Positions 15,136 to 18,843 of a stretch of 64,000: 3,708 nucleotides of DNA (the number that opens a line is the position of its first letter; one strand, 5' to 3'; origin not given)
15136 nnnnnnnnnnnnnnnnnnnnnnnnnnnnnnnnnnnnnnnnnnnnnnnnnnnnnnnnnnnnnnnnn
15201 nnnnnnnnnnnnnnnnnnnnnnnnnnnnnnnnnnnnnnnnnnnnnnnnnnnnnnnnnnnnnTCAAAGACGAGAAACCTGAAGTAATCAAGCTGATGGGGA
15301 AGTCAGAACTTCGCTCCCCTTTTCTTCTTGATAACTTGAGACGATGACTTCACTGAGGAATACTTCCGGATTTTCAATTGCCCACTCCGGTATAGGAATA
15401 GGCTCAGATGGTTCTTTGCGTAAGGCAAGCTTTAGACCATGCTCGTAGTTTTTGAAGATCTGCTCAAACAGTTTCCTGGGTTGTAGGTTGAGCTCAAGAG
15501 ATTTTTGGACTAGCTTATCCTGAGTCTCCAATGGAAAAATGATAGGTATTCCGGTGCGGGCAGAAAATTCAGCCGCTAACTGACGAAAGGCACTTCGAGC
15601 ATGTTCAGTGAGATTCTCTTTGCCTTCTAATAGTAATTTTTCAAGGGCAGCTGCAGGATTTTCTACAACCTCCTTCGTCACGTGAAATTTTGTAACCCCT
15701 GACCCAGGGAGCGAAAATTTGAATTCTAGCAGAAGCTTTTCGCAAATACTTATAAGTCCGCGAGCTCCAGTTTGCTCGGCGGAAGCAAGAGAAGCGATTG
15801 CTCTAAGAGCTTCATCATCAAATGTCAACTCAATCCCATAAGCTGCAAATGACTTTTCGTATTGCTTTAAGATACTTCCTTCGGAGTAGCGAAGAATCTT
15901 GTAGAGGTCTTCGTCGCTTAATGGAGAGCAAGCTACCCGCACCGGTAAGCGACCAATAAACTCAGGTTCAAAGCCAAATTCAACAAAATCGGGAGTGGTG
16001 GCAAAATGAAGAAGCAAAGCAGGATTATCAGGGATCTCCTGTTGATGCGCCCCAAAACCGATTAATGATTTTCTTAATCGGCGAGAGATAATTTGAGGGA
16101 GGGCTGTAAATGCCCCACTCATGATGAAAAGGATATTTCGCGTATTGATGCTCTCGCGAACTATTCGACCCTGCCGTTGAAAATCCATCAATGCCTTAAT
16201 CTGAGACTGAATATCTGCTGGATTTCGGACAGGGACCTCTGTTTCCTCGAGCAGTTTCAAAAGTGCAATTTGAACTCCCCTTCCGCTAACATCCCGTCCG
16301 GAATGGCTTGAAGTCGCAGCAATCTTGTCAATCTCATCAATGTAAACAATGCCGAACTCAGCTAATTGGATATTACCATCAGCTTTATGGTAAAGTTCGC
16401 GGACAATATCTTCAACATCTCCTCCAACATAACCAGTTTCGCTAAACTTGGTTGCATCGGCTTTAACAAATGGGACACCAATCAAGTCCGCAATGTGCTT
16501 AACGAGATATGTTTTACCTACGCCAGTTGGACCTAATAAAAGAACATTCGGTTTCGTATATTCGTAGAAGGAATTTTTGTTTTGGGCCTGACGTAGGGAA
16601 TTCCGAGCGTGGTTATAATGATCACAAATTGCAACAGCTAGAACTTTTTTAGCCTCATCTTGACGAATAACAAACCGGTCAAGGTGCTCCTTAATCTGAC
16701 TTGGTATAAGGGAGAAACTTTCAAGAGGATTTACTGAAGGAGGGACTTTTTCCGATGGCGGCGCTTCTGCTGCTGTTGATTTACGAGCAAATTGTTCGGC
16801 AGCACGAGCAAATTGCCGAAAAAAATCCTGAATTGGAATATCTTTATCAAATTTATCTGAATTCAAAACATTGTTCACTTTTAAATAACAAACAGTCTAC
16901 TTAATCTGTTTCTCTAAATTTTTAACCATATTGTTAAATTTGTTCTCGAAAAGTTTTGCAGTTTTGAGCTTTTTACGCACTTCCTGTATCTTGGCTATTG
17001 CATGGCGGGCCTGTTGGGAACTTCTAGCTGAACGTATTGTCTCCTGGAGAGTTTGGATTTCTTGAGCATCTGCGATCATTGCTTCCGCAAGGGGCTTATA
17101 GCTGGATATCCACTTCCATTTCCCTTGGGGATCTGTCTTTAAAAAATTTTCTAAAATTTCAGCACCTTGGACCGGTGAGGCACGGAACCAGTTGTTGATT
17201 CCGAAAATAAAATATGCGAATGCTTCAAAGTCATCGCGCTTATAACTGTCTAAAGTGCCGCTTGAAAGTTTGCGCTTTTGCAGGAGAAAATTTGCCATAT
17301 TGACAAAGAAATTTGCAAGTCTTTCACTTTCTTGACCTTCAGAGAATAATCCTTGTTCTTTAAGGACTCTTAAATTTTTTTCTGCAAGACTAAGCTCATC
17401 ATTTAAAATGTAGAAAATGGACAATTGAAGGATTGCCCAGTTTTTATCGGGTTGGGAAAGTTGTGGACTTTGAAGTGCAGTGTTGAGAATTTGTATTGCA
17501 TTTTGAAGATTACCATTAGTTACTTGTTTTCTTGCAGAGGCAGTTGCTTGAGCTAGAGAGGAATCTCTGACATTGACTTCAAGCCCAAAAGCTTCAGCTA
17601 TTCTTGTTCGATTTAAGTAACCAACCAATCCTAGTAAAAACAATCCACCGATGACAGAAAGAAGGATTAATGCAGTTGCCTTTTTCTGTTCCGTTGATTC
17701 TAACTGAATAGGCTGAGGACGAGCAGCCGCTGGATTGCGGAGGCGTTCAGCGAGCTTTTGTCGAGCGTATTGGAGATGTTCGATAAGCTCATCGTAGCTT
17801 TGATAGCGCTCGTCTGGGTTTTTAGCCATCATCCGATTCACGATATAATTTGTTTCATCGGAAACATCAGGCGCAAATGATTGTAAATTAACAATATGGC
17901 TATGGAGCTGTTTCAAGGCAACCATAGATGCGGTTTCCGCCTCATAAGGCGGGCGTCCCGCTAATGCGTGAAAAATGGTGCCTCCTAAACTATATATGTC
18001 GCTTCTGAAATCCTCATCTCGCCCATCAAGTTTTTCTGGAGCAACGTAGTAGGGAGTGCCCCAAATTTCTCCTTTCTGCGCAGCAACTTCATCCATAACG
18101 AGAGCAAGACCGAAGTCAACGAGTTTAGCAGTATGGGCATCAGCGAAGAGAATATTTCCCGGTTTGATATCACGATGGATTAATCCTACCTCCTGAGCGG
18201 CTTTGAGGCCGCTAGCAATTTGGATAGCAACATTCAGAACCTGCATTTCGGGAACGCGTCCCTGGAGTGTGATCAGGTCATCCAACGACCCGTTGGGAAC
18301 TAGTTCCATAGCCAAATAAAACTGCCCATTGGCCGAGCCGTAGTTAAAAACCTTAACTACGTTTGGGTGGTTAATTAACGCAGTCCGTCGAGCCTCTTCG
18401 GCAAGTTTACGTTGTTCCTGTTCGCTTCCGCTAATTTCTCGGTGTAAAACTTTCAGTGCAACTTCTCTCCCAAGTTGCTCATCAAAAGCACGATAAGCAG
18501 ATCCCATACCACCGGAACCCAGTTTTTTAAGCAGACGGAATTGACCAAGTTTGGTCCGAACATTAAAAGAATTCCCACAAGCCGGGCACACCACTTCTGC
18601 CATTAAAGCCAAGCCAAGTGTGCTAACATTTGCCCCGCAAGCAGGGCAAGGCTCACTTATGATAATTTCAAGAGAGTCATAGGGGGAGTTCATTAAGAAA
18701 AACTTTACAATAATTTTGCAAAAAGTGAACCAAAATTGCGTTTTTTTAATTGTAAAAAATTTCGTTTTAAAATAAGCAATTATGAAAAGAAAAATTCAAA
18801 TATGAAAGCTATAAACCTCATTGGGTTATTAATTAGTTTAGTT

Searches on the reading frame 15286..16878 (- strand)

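Call 35: search_protein_families(library=pfam, proteins=[window:15286-16878:-], max_evalue=0.00001)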
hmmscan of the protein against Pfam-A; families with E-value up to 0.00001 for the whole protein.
window:15286-16878:- (530 aa): 5 families
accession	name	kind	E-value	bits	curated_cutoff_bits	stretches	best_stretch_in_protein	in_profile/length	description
PF07724.20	AAA_2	-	7.6e-26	91.5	27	1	111-313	5-165/166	AAA domain (Cdc48 subfamily)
PF00004.35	AAA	-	2.7e-15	57.4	21.2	1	112-216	1-98/131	ATPase family associated with various cellular activities (AAA)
PF10431.15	ClpB_D2-small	-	1.3e-07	31.9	21.9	1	320-384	1-61/81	C-terminal, D2-small domain, of ClpB protein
PF00493.29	MCM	-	1.9e-06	27.6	23.3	1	106-189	54-136/224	MCM P-loop domain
PF07728.20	AAA_5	-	9e-06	26.2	22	0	111-187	1-79/139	AAA domain (dynein-related subfamily)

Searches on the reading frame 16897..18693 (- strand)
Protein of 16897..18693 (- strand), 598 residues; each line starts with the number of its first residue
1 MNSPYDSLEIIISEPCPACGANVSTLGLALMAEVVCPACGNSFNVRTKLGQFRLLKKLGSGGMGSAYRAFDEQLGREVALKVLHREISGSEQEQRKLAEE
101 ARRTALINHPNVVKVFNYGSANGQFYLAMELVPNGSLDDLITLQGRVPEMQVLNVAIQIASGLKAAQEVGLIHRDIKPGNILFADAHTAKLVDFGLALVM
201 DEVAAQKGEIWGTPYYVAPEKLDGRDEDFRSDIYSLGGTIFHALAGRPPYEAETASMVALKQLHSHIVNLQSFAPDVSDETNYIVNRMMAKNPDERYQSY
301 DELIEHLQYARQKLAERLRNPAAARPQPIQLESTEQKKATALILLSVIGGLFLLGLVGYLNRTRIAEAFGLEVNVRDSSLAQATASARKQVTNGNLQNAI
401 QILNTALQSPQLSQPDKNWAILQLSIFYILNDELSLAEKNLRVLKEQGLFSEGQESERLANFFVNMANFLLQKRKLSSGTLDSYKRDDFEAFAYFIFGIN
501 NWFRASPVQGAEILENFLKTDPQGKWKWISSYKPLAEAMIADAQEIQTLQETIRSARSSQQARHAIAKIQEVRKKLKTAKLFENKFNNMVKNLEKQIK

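Call 35: search_protein_families(library=pfam, proteins=[window:16897-18693:-], max_evalue=0.00001)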
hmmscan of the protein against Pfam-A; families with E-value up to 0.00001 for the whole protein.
window:16897-18693:- (598 aa): 4 families
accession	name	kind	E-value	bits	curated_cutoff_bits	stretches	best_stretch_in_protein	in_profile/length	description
PF00069.31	Pkinase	-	6e-49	167.2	31.7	1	53-306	2-260/263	Protein kinase domain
PF07714.23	PK_Tyr_Ser-Thr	-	6.1e-31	108.1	23.1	1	53-298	2-250/258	Protein tyrosine and serine/threonine kinase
PF01636.29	APH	-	2.3e-06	28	23.2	0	162-201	161-201/239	Phosphotransferase enzyme family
PF03109.22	ABC1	-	2.7e-06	27.2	22.9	0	120-202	138-219/244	ABC1 atypical kinase-like domain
